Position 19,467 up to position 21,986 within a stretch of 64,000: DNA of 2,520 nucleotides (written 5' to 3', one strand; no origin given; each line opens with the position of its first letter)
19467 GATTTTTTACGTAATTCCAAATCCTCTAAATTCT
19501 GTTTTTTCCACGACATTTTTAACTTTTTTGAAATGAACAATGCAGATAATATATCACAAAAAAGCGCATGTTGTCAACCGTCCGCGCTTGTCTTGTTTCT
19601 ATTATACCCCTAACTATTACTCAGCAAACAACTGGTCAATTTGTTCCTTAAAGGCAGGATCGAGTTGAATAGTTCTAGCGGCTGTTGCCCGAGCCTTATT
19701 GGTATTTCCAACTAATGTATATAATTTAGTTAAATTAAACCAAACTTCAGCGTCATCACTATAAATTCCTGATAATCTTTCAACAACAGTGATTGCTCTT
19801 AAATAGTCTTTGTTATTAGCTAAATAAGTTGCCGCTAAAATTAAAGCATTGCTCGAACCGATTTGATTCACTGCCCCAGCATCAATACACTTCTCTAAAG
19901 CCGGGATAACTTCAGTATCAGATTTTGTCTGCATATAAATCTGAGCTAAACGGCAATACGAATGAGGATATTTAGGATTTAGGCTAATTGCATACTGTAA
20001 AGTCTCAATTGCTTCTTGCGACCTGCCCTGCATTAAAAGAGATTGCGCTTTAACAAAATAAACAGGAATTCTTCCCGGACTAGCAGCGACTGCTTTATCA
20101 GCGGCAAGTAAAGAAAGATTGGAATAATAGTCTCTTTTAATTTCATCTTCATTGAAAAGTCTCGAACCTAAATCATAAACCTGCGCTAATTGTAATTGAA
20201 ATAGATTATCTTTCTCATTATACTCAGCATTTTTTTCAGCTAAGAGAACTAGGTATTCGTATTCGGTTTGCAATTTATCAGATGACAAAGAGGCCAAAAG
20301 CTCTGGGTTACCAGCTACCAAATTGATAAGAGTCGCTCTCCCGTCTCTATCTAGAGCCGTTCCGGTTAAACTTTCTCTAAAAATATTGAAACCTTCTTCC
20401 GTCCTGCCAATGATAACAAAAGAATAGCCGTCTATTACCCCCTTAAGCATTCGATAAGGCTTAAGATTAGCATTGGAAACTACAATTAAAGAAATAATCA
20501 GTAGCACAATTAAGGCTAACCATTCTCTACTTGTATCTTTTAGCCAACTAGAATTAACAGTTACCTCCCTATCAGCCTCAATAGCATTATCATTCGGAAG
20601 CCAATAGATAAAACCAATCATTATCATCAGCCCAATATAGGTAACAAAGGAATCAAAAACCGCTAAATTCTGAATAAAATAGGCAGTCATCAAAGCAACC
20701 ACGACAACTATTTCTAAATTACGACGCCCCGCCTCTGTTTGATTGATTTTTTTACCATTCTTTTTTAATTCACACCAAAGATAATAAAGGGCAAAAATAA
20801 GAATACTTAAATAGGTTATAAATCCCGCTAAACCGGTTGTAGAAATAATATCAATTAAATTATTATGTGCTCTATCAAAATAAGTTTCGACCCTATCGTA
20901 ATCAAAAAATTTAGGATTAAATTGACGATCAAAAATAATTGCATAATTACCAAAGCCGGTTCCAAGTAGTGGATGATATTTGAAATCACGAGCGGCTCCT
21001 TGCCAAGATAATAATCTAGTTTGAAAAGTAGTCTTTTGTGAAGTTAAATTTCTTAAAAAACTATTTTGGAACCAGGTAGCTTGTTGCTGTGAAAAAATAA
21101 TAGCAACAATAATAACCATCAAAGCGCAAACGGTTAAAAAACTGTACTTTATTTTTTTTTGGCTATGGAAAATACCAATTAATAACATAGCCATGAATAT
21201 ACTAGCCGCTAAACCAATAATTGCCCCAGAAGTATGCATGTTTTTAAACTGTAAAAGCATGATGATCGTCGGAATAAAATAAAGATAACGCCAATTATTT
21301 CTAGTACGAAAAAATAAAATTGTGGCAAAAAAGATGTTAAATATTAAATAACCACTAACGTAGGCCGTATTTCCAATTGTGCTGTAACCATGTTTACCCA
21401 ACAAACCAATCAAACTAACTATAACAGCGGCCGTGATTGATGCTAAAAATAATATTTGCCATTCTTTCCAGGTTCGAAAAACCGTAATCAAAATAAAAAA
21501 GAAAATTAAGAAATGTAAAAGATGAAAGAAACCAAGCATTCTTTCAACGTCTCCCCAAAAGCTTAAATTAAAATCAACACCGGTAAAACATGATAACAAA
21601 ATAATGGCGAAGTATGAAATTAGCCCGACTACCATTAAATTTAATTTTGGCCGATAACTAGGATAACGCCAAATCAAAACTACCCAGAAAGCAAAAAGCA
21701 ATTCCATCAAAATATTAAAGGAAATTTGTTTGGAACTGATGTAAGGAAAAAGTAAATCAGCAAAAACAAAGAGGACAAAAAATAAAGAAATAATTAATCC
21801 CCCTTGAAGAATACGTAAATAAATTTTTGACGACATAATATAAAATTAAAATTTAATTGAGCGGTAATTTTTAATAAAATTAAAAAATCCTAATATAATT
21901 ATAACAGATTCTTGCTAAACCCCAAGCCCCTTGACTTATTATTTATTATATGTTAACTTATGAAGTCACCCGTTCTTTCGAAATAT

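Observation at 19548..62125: A recurring, nearly identical extended -10 promoter cassette sits in front of almost every ORFan unit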

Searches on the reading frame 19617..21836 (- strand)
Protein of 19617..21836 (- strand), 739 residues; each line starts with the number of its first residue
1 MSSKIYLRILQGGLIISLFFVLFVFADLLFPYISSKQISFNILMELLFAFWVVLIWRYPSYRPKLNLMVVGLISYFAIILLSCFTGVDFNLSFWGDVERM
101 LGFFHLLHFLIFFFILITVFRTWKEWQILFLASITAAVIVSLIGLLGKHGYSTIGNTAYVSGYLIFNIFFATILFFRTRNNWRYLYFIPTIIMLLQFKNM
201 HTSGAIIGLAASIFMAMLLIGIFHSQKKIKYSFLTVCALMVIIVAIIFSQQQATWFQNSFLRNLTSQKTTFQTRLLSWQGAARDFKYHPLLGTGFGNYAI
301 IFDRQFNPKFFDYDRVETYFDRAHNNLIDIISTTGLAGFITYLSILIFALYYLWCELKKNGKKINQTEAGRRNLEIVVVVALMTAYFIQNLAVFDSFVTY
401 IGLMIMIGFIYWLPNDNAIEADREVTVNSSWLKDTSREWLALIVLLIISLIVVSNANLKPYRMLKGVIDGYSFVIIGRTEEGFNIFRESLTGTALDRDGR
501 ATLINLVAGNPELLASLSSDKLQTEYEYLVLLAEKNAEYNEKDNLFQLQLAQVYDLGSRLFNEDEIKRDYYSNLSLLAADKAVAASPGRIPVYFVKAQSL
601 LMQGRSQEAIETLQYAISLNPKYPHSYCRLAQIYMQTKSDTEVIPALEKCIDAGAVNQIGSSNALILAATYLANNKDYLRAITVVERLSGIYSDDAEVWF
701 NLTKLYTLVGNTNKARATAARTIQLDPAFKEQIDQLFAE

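Call 8: search_protein_families(library=pfam, proteins=[window:19617-21836:-], max_evalue=0.001)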
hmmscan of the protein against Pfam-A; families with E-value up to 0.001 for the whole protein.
window:19617-21836:- (739 aa): 15 families
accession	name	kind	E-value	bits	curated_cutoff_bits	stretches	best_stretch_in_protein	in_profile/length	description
PF04932.20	Wzy_C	-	3.8e-16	59.7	31.7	1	201-343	14-149/149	O-Antigen ligase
PF14559.12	TPR_19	-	5.5e-11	43.1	25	1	600-639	1-40/68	Tetratricopeptide repeat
PF13431.12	TPR_17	-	6e-11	42.2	24.4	0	613-635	2-24/34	Tetratricopeptide repeat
PF13181.12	TPR_8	-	2.8e-10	39.9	25.7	0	625-652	2-29/34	Tetratricopeptide repeat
PF07719.23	TPR_2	-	5e-09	36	27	0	592-623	3-34/34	Tetratricopeptide repeat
PF00515.34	TPR_1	-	5.4e-08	32.8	27.8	0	592-623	3-34/34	Tetratricopeptide repeat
PF13428.12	TPR_14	-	9e-08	32.5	23.5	0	663-704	2-43/44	Tetratricopeptide repeat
PF13414.12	TPR_11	-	5.3e-07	29.7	26.8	1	603-636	7-40/42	TPR repeat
PF25062.1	ARM_TT21_N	-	2.7e-06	27.7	40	1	569-699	8-138/222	Tetratricopeptide repeat protein 21 N-terminal ARM repeat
PF12895.13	ANAPC3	-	1.4e-05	25.7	27.2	0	576-650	9-82/82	Anaphase-promoting complex, cyclosome, subunit 3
PF13371.12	TPR_9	-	1.8e-05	25.1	35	0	671-727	5-60/73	Tetratricopeptide repeat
PF13424.12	TPR_12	-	2.3e-05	24.9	30.1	0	677-726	25-75/77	Tetratricopeptide repeat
PF23914.1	TPR_CcmH_CycH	-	2.5e-05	24.6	42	0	601-687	61-146/158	Cytochrome c-type biogenesis protein H TPR domain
PF13432.12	TPR_16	-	9.4e-05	23.2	32.7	0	596-642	3-49/65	Tetratricopeptide repeat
PF25058.1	ARM_TT21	-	0.00028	21.3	27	0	579-642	83-146/155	Tetratricopeptide repeat protein 21 ARM repeat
